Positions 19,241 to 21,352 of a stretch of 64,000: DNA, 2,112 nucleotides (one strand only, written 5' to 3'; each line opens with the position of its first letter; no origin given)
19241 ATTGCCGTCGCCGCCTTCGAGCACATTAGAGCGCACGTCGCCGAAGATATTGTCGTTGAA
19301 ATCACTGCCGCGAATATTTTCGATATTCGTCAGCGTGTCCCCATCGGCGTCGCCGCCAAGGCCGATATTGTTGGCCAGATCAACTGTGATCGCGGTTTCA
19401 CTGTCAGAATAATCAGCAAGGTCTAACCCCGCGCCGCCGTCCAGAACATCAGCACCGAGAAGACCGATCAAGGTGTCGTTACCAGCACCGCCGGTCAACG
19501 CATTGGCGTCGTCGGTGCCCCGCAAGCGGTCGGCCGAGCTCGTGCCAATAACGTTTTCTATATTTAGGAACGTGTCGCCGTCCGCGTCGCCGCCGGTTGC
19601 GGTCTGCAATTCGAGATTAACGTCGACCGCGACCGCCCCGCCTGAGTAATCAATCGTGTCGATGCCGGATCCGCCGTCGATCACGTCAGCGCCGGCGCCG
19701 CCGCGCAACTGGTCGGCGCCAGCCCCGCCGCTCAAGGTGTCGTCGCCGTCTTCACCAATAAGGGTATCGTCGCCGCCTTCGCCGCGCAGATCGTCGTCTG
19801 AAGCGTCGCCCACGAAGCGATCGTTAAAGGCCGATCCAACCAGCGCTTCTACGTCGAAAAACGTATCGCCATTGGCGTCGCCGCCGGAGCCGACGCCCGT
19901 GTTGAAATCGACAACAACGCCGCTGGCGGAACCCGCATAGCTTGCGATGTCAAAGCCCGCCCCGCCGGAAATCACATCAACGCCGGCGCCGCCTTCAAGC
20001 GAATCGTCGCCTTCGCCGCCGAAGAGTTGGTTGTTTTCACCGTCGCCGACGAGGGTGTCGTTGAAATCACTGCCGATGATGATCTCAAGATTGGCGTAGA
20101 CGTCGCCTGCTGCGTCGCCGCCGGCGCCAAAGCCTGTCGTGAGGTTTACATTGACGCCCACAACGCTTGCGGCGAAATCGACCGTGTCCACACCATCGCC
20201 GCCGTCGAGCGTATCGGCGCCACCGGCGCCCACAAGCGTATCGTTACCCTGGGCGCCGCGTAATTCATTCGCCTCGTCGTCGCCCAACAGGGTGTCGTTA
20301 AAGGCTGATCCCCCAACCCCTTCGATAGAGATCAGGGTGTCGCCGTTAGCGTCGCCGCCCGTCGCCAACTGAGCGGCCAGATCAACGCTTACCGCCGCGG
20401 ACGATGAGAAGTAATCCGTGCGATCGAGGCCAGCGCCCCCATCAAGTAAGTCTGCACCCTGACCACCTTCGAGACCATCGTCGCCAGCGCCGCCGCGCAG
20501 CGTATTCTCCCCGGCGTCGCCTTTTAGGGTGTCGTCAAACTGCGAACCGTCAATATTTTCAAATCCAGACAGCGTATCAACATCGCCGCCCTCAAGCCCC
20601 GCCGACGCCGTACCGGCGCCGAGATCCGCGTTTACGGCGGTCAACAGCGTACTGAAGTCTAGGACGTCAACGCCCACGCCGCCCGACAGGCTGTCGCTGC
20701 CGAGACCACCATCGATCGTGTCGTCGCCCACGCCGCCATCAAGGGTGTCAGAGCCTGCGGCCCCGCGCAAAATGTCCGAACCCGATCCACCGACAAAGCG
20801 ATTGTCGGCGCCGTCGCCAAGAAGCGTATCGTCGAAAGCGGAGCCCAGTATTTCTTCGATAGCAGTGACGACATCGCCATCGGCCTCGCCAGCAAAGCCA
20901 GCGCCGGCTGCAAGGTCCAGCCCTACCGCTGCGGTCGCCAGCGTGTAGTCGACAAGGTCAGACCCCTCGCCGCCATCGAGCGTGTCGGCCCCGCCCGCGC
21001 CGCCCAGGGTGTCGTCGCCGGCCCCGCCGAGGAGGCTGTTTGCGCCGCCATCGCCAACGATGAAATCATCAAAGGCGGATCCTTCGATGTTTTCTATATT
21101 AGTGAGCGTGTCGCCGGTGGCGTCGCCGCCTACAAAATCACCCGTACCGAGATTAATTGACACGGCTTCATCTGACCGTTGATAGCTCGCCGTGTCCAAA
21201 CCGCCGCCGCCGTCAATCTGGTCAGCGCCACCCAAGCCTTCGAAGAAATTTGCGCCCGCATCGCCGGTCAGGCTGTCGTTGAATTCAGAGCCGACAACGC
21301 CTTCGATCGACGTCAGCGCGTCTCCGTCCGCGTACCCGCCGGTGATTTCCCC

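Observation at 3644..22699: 6351-aa T1SS substrate built almost entirely from ~63 composite RTX modules, with no Ig-like extender region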

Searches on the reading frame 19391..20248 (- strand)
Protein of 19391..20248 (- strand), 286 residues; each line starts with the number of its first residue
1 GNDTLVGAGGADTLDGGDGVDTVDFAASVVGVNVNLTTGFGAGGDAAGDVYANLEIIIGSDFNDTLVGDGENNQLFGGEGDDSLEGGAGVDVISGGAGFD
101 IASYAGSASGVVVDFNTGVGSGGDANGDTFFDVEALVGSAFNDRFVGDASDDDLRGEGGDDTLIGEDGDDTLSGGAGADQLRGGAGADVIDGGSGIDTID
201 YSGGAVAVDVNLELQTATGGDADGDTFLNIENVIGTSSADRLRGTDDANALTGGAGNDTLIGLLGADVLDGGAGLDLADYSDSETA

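Call 34: predict_structure(alignment_id=A1)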
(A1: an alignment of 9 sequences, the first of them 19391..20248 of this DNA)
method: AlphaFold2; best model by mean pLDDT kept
length: 286 residues; sequences in the alignment: 9
mean_pLDDT: 96.0   pTM: 0.90
mean pLDDT of the five models: 96.0, 95.3, 95.1, 94.7, 94.3
residues with pLDDT >= 90: 271; 70-90: 13; 50-70: 2; < 50: 0
segments of 3 or more residues with pLDDT < 50: none
pLDDT, mean of each block of 10 residues (from residue 1): 88 93 96 97 95 97 97 97 97 98 97 98 98 98 98 98 97 98 97 98 95 97 98 98 96 97 93 96 77
secondary structure, 60 per line:
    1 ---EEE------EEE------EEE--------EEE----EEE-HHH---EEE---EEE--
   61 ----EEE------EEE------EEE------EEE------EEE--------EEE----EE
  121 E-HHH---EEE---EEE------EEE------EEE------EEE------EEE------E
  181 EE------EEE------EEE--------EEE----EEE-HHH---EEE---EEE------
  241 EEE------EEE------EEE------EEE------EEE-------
elements in order: E4-6 E13-15 E22-24 E33-35 E40-42 E50-52 E56-58 E65-67 E74-76 E83-85 E92-94 E101-103 E112-114 E119-121 E129-131 E135-137 E144-146 E153-155 E162-164 E171-173 E180-182 E189-191 E198-200 E209-211 E216-218 E226-228 E232-234 E241-243 E250-252 E259-261 E268-270 E277-279

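Call 38: fold_search(model_id=the predicted structure, library=pdb)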
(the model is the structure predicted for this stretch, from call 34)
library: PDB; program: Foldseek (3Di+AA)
matches with E <= 10: 154; with E <= 0.001: 9
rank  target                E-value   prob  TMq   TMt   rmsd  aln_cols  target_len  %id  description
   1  7usl_C                6.5e-14  1.00  0.29  0.14  16.7       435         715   28  Integrin alphaM/beta2 ectodomain in complex with adenylate cyclase toxin RTX751 and M1F5 Fab (released 2022-08-17)
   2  7rah_E                3.3e-10  1.00  0.39  0.32  13.8       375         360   24  Adenylate cyclase toxin RTX domain fragment bound to M1H5 Fab and M2B10 Fab (released 2021-09-15)
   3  6sus                  3.3e-05  1.00  0.49  0.54   8.0       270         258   26  Crystal structure of RTX domain blocks IV and V of adenylate cyclase toxin from Bordetella pertussis (released 2020-09-16)
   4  2z8z                  1.4e-04  1.00  0.22  0.11  13.3       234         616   24  Crystal structure of a platinum-bound S445C mutant of Pseudomonas sp. MIS38 lipase (released 2007-10-30)
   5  2z8x                  2.1e-04  1.00  0.22  0.11  13.7       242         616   24  Crystal structure of extracellular lipase from Pseudomonas sp. MIS38 (released 2007-10-30)
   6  3a6z_A                3.6e-04  1.00  0.24  0.12  12.6       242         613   25  Crystal structure of Pseudomonas sp. MIS38 lipase (PML) in the open conformation following dialysis against Ca-free bu (released 2010-05-26)
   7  2zj6                  4.2e-04  1.00  0.24  0.12  14.1       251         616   24  Crystal structure of D337A mutant of Pseudomonas sp. MIS38 lipase (released 2008-12-02)
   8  2zj7                  6.5e-04  0.99  0.20  0.10  14.5       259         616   22  Crystal structure of D157A mutant of Pseudomonas sp. MIS38 lipase (released 2008-12-02)
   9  2zvd_A                7.5e-04  1.00  0.22  0.11  12.8       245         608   25  Crystal structure of Pseudomonas sp. MIS38 lipase in an open conformation (released 2009-11-10)
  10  1smp_A                2.1e-03  1.00  0.34  0.21   2.9       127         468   27  CRYSTAL STRUCTURE OF A COMPLEX BETWEEN SERRATIA MARCESCENS METALLO-PROTEASE AND AN INHIBITOR FROM ERWINIA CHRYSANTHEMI (released 1996-04-03)
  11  1h71                  3.0e-03  1.00  0.38  0.25   6.1       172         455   22  Psychrophilic Protease from Pseudoalteromonas 'TAC II 18' (released 2003-02-13)
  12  1kap_P                3.5e-03  1.00  0.37  0.23   6.3       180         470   22  THREE-DIMENSIONAL STRUCTURE OF THE ALKALINE PROTEASE OF PSEUDOMONAS AERUGINOSA: A TWO-DOMAIN PROTEIN WITH A CALCIUM BI (released 1995-10-15)
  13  3p4g_B                3.5e-03  0.89  0.24  0.22  12.8       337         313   14  X-ray crystal structure of a hyperactive, Ca2+-dependent, beta-helical antifreeze protein from an Antarctic bacterium (released 2011-04-27)
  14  3vi1_A                3.8e-03  1.00  0.32  0.21   6.5       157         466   22  Crystal structure of Pseudomonas aerginosa alkaline protease complexed with Substance P(1-6) (released 2012-09-19)
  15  1k7g                  5.4e-03  1.00  0.32  0.20   3.5       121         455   30  PrtC from Erwinia chrysanthemi (released 2002-10-19)
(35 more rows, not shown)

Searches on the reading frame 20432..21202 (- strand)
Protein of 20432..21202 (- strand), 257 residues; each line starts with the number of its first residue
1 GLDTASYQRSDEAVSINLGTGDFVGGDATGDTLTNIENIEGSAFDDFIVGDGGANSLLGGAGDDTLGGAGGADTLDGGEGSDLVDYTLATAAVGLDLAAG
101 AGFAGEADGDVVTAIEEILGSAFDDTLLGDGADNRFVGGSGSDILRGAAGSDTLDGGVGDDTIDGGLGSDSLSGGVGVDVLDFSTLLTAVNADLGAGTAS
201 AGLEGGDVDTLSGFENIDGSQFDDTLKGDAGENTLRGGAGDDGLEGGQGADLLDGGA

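Call 8: search_protein_families(library=pfam, proteins=[window:20432-21202:-], max_evalue=1)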
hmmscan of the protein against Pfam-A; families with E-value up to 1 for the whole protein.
seq(257 aa): 1 family
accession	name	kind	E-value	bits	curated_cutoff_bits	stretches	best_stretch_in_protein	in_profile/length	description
PF00353.25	HemolysinCabind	-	2.2e-24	85.4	23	6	218-253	1-36/36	RTX calcium-binding nonapeptide repeat (4 copies)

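Call 9: search_solved_structures(query=window:20432-21202:-, max_evalue=0.01, show_alignments=3)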
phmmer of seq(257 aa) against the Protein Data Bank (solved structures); distinct sequences matched with E-value up to 0.01: 32.
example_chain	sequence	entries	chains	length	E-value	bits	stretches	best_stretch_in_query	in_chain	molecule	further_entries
7usl_C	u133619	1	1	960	5.8e-42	147.5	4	43-183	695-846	Bifunctional hemolysin-adenylate cyclase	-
7rah_E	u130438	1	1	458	6.5e-25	91.6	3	110-255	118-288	Bifunctional adenylate cyclase toxin/hemolysin CyaA,Bifunctional adenylate cyclase toxin/h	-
6sus_A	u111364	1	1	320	3.7e-19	72.7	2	43-182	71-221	Bifunctional hemolysin/adenylate cyclase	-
1sat_A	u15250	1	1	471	9.4e-09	38.6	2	33-90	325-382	SERRATIA PROTEASE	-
3hb2_P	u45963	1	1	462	7e-08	35.7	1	68-174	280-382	Secreted protease C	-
1go8_P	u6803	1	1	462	7.9e-08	35.6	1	68-174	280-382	PROTEASE C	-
1go7_P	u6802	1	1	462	8e-08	35.6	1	68-174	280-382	PROTEASE C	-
3hbv_P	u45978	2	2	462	8.1e-08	35.5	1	68-174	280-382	Secreted protease C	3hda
1k7q_A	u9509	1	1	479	8.3e-08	35.5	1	68-174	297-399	SECRETED PROTEASE C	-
1k7i_A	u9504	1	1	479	8.4e-08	35.5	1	68-174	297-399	secreted protease C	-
1k7g_A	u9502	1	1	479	8.4e-08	35.5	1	68-174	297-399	secreted protease C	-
2agm_A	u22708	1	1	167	8.5e-08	35.5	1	135-188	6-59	Poly(beta-D-mannuronate) C5 epimerase 4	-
3hbu_P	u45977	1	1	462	9.9e-08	35.3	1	68-174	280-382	Secreted protease C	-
9cse_A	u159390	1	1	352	1.6e-06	31.3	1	110-181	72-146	Large adhesion protein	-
2ml1_A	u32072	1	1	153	7.8e-06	29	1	133-186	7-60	Poly(beta-D-mannuronate) C5 epimerase 6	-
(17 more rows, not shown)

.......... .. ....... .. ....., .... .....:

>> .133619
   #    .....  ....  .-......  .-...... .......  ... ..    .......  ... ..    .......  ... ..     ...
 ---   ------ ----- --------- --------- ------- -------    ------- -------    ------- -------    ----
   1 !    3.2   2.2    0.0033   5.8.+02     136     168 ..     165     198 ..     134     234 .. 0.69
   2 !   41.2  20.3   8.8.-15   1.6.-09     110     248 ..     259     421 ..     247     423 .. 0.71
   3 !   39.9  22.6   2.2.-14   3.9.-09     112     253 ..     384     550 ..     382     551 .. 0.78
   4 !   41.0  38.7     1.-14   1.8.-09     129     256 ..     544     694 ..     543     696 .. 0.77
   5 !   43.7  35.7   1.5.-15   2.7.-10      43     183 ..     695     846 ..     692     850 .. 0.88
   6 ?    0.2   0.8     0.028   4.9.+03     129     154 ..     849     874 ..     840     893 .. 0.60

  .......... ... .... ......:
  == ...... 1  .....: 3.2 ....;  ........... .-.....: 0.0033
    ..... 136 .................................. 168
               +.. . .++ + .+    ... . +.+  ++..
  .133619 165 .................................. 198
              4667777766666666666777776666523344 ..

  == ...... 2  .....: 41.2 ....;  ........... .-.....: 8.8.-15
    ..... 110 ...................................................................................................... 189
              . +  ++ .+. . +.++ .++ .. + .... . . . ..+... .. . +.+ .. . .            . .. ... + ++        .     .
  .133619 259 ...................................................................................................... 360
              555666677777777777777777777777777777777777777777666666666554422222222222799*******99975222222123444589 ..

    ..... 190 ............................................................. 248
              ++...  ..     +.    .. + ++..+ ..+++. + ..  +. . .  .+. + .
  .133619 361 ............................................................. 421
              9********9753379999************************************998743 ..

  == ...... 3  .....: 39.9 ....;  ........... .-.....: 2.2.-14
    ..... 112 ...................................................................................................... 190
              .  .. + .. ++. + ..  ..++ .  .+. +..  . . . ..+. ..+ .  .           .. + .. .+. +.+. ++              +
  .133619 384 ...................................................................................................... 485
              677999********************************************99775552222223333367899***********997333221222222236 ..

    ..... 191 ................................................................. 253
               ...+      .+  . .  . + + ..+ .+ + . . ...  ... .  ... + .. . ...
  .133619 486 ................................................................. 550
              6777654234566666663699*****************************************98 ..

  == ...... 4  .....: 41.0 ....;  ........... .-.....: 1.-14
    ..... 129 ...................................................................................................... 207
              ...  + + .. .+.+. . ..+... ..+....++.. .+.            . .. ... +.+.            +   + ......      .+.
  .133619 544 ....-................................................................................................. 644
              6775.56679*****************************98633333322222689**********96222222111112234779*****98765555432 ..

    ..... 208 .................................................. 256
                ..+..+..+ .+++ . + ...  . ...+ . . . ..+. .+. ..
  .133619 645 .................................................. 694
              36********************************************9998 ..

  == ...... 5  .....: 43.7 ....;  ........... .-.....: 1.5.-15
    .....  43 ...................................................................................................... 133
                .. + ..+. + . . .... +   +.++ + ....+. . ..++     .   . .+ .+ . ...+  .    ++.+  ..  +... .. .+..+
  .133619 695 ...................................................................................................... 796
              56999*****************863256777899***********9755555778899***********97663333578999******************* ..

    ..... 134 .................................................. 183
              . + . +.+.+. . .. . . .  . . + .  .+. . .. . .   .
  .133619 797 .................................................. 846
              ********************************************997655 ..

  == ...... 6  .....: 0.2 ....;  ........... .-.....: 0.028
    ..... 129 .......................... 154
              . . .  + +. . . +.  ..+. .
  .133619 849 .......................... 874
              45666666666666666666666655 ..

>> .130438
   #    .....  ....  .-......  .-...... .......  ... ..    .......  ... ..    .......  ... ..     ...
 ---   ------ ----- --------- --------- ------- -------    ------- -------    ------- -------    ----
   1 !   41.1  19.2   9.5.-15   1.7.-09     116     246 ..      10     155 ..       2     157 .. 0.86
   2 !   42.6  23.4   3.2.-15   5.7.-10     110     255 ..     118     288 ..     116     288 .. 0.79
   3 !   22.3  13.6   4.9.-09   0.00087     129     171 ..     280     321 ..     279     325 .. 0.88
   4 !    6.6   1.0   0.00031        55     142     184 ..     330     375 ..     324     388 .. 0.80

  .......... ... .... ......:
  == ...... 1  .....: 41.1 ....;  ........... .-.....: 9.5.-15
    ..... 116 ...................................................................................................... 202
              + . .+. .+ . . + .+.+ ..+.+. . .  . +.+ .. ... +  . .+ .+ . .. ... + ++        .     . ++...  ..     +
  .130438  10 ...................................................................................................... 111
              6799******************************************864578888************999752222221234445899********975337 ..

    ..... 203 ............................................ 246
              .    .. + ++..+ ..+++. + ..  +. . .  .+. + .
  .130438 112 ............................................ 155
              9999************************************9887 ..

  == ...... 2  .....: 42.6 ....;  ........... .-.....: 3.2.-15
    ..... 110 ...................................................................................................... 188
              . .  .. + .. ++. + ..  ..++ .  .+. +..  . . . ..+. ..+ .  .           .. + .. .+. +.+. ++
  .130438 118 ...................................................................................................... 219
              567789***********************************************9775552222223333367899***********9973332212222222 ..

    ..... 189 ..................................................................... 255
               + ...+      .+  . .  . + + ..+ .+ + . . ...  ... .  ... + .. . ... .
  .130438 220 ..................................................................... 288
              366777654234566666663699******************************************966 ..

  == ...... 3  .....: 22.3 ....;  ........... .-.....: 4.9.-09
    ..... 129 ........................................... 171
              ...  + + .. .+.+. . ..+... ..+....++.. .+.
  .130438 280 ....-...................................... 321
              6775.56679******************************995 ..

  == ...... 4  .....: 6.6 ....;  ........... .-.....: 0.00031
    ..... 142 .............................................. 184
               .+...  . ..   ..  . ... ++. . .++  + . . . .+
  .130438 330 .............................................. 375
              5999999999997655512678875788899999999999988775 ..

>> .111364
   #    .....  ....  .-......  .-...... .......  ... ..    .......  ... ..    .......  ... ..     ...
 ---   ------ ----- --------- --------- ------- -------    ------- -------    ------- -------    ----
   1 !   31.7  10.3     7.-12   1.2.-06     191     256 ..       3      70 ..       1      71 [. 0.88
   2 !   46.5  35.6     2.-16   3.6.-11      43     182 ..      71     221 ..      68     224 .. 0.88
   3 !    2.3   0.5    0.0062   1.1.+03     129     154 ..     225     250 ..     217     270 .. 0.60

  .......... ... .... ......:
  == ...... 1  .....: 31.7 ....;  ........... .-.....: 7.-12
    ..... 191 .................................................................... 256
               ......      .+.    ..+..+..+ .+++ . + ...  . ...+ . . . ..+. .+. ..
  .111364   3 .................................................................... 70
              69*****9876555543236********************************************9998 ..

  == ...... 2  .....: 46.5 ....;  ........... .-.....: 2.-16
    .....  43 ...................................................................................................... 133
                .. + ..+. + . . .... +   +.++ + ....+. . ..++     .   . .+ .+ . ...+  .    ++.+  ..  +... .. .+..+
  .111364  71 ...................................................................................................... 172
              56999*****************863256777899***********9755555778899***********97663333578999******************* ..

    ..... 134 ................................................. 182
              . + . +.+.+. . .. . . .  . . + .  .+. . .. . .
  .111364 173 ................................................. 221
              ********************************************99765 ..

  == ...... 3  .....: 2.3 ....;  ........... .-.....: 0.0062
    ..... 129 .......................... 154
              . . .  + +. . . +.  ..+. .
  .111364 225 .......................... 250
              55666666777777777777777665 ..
